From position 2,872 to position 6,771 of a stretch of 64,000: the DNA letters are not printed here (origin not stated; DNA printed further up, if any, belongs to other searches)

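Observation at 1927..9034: Tandem pair of very large proteins with facing His-rich termini, directly upstream of ftsW-murG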

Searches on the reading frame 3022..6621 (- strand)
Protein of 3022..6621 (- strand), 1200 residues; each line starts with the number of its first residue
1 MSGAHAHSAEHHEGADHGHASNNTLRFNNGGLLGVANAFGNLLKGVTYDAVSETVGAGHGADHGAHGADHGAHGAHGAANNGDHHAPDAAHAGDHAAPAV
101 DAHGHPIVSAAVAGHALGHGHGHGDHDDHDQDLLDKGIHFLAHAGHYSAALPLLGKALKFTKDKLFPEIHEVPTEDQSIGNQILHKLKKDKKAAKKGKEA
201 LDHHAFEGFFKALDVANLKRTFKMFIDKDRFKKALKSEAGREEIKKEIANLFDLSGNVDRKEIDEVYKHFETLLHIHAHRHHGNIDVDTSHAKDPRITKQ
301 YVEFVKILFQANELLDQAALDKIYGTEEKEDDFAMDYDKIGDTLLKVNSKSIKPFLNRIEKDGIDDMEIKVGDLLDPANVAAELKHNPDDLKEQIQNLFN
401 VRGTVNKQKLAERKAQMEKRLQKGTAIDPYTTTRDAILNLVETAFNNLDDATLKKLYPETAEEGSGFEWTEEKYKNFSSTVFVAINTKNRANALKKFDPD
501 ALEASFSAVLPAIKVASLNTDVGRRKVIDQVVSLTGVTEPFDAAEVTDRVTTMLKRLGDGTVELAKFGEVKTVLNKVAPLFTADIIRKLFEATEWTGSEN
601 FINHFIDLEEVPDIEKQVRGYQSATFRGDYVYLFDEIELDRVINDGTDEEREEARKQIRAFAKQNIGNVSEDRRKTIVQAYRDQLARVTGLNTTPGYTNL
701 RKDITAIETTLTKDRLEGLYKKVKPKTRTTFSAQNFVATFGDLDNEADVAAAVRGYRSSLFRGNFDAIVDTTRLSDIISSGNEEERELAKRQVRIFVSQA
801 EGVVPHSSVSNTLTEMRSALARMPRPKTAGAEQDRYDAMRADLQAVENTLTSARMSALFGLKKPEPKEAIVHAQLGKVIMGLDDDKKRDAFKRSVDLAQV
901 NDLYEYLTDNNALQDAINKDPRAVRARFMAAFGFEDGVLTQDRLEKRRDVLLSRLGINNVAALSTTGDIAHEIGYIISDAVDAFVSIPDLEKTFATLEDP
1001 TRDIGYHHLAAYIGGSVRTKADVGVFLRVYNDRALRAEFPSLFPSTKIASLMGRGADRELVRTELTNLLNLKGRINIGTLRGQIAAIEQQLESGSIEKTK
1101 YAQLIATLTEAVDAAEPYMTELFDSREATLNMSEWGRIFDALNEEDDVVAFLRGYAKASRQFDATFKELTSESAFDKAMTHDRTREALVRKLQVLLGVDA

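Call 59: predict_structure(alignment_id=A4)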
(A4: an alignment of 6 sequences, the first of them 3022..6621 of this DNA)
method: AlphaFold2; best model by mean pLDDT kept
length: 1200 residues; sequences in the alignment: 6
mean_pLDDT: 63.9   pTM: 0.30
mean pLDDT of the five models: 63.9, 61.8, 58.6, 58.0, 57.6
residues with pLDDT >= 90: 69; 70-90: 554; 50-70: 216; < 50: 361
segments of 3 or more residues with pLDDT < 50: 1-177, 186-198, 459-465, 722-731, 861-870, 995-1032, 1042-1077, 1094-1098, 1115-1150, 1156-1159, 1194-1200
pLDDT, mean of each block of 10 residues (from residue 1): 23 21 21 25 25 23 23 22 23 24 22 20 25 30 29 31 31 42 48 48 65 70 84 85 83 76 80 76 73 69 86 87 66 75 82 81 82 87 83 90 81 88 62 86 89 71 60 89 83 87 90 84 87 85 84 85 84 89 81 64 83 79 84 91 85 90 79 89 85 80 91 86 42 60 74 79 84 83 81 77 65 83 78 84 87 76 32 65 69 65 66 61 65 65 80 80 72 80 68 46 35 36 44 50 45 37 43 44 59 49 57 50 36 38 43 50 51 51 55 44
secondary structure, 60 per line:
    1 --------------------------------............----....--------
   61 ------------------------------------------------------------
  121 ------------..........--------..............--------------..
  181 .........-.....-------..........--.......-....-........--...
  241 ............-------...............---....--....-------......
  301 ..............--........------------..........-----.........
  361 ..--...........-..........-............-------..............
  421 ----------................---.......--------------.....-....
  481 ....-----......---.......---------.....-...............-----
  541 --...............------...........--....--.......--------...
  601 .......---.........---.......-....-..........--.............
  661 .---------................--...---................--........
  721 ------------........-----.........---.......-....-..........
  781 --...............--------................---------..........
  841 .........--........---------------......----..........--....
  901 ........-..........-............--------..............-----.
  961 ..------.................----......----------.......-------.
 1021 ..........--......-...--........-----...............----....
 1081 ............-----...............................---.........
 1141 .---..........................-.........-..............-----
elements in order (helices of 4 or more, strands of 3 or more residues): H33-44 H49-52 H133-142 H151-164 H179-189 H191-195 H203-212 H215-221 H223-226 H228-235 H238-252 H260-274 E278-281 E284-287 H295-314 H317-324 H337-346 H352-362 H365-375 H377-386 H388-399 H407-420 H431-446 H450-456 H471-475 H477-484 H490-495 H499-505 H515-519 H521-535 H543-557 H564-574 H577-580 H583-589 H598-607 H611-619 H623-629 H631-634 H636-645 H648-661 H671-686 H695-710 H713-720 H733-740 H746-754 H758-764 H766-769 H771-780 H783-797 H806-821 H831-849 H852-859 H875-880 H885-894 H897-908 H910-919 H921-932 H941-954 H969-985 H990-995 H1006-1012 H1020-1030 H1033-1038 H1045-1052 H1058-1072 H1077-1092 H1098-1128 H1132-1141 H1145-1170 H1172-1180 H1182-1195
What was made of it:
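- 6232..6621 (-): B residues 1-130: disordered N-terminus. It comprises the downstream His stump (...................), the conserved motif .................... (about residues 25-55; DNA 6457-6549), and a second His/Gly/Ala/Asp linker (55-130) that contains a 21-nt tandem repeat at 6397-6448. AF2 pLDDT 20-25 (call 59).
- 2839..6018 (-): B residues 202-1261: eight tandem ~117-aa all-helical repeats. Each has a central EF-hand-like helix-loop-helix (e.g. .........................). AF2 pLDDT is mostly 70-90 for residues 200-990 (call 59).
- Residues 1-177 are disordered and 200-990 are a confident all-alpha model (call 59).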

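Call 61: fold_search(model_id=the predicted structure, library=pdb)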
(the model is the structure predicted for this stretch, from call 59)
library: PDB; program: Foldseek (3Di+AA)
matches with E <= 10: 348; with E <= 0.001: 0
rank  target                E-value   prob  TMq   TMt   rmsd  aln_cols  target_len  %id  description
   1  9g33_UT               2.6e-03  0.85  0.11  0.07  34.8       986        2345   11  Stalled 90S - Utp23-Krr1-deltaC3 (released 2025-06-18)
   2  8f19_A                2.6e-03  0.63  0.08  0.10  30.5      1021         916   12  Cryo-EM structure of Kap114 bound to Gsp1 (RanGTP) (released 2023-07-26)
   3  7mqa_LM               7.0e-03  0.41  0.08  0.06  51.5      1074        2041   12  Cryo-EM structure of the human SSU processome, state post-A1 (released 2021-09-22)
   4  8bt6                  7.5e-03  0.33  0.08  0.05  39.0      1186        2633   12  Crystal structure of Toxoplasma gondii glideosome-associated connector (released 2023-04-05)
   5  8fni_9                8.1e-03  0.51  0.08  0.10  29.8       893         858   11  Cryo-EM structure of RNase-treated RESC-B in trypanosomal RNA editing (released 2023-07-19)
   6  7rdr_A                1.3e-02  0.77  0.06  0.14  29.4       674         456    9  Circular tandem repeat protein with novel repeat topology and enhanced subunit contact surfaces (released 2021-09-01)
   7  6m6x_C                2.3e-02  0.30  0.09  0.10  27.1      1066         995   12  Oridonin in complex with CRM1#-Ran-RanBP1 (released 2021-03-17)
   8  9n6z_SP               2.8e-02  0.21  0.07  0.05  40.1      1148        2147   10  SSU processome maturation and disassembly, State D (released 2025-11-05)
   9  5dlq_A                3.2e-02  0.30  0.09  0.10  31.2      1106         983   11  Crystal structure of RanGTP-Exportin 4-eIF5A complex (released 2016-06-22)
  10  8syn_A                3.7e-02  0.38  0.09  0.12  25.5       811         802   10  Human VPS35L/VPS29/VPS26C Complex (released 2023-11-01)
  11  2x1g_F                3.9e-02  0.21  0.07  0.09  26.4       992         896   10  Crystal structure of Importin13 - Mago-Y14 complex (released 2010-02-16)
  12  7sqc_R1               3.9e-02  0.18  0.08  0.05  48.8      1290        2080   11  Ciliary C1 central pair apparatus isolated from Chlamydomonas reinhardtii (released 2022-04-13)
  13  6zqc_UT               4.5e-02  0.16  0.07  0.05  49.0      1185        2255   11  Cryo-EM structure of the 90S pre-ribosome from Saccharomyces cerevisiae, state Pre-A1 (released 2020-09-23)
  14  6a38_C                4.9e-02  0.38  0.12  0.13  24.7      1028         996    9  MVM NS2 NES in complex with CRM1-Ran-RanBP1 (released 2019-06-19)
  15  4hav_C                5.0e-02  0.30  0.09  0.10  24.7      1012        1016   10  Crystal structure of CRM1 inhibitor Anguinomycin A in complex with CRM1-Ran-RanBP1 (released 2013-01-09)
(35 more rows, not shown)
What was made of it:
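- On HEAT/ARM alpha-solenoid: Model pTM is 0.30 (calls 59, 61).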

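Call 75: search_protein_representatives(alignment_id=A4)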
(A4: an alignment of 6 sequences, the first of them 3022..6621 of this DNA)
Query: 6 sequences, 1050 profile positions. Proteins with E-value up to 0.001 (for the whole library): 30; up to 1e-10: 28; up to 1e-30: 15. The best 30 are listed.
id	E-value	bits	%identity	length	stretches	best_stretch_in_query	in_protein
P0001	0.0e+00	1648.9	-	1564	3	484-1049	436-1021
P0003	0.0e+00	1601.1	-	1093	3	489-1049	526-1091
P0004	0.0e+00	1538.3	-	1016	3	1-440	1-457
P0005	0.0e+00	1429.9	-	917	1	1-916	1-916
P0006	0.0e+00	1367.6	-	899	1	1-911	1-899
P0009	5.5e-179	614.4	-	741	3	472-910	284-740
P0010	1.3e-147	510.4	-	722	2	1-409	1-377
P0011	1.7e-146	506.8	-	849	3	473-780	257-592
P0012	2.2e-136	473.3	-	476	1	483-910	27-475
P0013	5.2e-126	439.0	-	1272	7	787-1049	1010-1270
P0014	2.2e-110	387.3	-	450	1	2-412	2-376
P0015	1.0e-108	381.7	-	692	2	8-411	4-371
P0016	3.0e-102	360.3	-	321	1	2-341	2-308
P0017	3.6e-60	221.0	-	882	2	536-1009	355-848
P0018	9.7e-31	123.5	-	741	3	13-339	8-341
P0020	3.6e-29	118.3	-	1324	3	522-898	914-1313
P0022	1.6e-24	103.0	-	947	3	5-274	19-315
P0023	2.2e-24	102.5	-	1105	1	516-1024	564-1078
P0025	2.3e-21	92.5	-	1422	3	522-894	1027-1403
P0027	5.0e-19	84.8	-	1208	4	687-950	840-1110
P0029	5.7e-16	74.6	-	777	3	196-408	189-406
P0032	7.0e-10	54.5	-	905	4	493-640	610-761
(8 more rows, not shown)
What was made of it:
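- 1927..6621 (-): Gene B (1564 aa): the soluble C-terminal half of the split protein. 30 clusters in the exhaustive profile search (call 75).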

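Call 78: find_encoding_contigs(protein=P0023, flank=10000, max_places=2)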
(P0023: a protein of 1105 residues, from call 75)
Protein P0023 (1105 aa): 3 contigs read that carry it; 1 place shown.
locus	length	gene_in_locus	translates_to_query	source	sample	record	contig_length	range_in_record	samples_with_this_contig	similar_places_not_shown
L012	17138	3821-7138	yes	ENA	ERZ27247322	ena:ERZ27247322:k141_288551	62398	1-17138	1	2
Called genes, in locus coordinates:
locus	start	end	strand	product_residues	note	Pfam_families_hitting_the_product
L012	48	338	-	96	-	-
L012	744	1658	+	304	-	PF04909:Amidohydro_2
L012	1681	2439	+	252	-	PF01145:Band_7, PF13421:Band_7_1 (weak)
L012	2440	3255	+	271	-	PF08501:Shikimate_dh_N, PF01488:Shikimate_DH, PF03807:F420_oxidored (weak)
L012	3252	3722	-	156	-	PF01252:Peptidase_A8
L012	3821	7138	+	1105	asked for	-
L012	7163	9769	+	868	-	PF13432:TPR_16 (faint), PF13428:TPR_14 (faint), PF13431:TPR_17 (faint), PF14561:TPR_20 (faint), PF14559:TPR_19 (weak)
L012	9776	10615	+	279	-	-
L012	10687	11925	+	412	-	PF01098:FTSW_RODA_SPOVE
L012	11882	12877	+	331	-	PF03033:Glyco_transf_28, PF04101:Glyco_tran_28_C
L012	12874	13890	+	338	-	PF00534:Glycos_transf_1, PF13692:Glyco_trans_1_4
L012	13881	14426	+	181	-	-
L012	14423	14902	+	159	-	-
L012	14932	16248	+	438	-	PF00919:UPF0004, PF04055:Radical_SAM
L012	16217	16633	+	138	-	-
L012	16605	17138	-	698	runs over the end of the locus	PF01411:tRNA-synt_2c, PF07973:tRNA_SAD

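Call 79: find_encoding_contigs(protein=P0020, flank=10000, max_places=1)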
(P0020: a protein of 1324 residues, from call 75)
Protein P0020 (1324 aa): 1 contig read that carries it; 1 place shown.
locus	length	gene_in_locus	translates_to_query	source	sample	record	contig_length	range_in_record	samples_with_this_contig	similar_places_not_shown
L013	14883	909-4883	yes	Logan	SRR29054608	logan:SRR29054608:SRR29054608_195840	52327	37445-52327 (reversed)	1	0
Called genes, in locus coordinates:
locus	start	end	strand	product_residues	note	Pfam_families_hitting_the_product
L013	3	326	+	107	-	?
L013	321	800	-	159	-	PF01252:Peptidase_A8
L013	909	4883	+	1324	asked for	-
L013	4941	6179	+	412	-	PF01098:FTSW_RODA_SPOVE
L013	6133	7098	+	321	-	PF03033:Glyco_transf_28, PF04101:Glyco_tran_28_C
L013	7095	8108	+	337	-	PF00534:Glycos_transf_1, PF13692:Glyco_trans_1_4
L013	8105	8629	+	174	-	-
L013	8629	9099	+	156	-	-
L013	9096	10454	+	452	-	PF00919:UPF0004, PF04055:Radical_SAM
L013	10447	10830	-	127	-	-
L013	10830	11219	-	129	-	-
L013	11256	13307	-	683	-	PF01411:tRNA-synt_2c, PF07973:tRNA_SAD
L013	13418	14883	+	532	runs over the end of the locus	PF11832:DUF3352 (weak)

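Call 80: find_encoding_contigs(protein=P0025, flank=10000, max_places=1)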
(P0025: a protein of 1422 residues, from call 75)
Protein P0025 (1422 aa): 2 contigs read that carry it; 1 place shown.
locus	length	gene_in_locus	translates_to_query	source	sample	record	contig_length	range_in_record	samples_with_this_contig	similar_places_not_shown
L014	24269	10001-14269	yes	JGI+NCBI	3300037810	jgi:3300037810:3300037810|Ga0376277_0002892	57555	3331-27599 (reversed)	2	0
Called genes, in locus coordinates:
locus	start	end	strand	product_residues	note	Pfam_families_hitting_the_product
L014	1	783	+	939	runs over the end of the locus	PF00395:SLH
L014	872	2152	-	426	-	PF05221:AdoHcyase, PF00670:AdoHcyase_NAD, PF02826:2-Hacid_dh_C (faint), PF07991:KARI_N (weak)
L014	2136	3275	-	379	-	PF00438:S-AdoMet_synt_N, PF02772:S-AdoMet_synt_M, PF02773:S-AdoMet_synt_C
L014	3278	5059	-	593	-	PF13439:Glyco_transf_4, PF13579:Glyco_trans_4_4, PF20706:GT4-conflict, PF00534:Glycos_transf_1, PF13692:Glyco_trans_1_4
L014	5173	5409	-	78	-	-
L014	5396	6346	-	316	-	PF07136:DUF1385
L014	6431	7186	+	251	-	PF01145:Band_7, PF13421:Band_7_1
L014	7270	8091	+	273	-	PF08501:Shikimate_dh_N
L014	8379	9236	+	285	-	-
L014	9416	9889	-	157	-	PF01252:Peptidase_A8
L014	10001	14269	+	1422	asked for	-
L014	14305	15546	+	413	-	PF01098:FTSW_RODA_SPOVE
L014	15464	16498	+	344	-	PF03033:Glyco_transf_28, PF04101:Glyco_tran_28_C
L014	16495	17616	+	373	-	PF13439:Glyco_transf_4 (weak), PF00534:Glycos_transf_1, PF13692:Glyco_trans_1_4, PF13524:Glyco_trans_1_2 (weak)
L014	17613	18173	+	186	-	-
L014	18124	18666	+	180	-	-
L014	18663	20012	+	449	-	PF00919:UPF0004, PF04055:Radical_SAM, PF01938:TRAM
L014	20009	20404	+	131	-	-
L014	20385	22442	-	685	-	PF01411:tRNA-synt_2c, PF07973:tRNA_SAD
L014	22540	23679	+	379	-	PF03734:YkuD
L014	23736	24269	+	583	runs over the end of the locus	PF03485:Arg_tRNA_synt_N, PF00750:tRNA-synt_1d, PF05746:DALR_1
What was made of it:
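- Fused genes sit at lspA(-)|X|ftsW|murG in L013 and L014, and at lspA(-)|X|TPR|279 aa|ftsW in L012 (calls 78-80).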
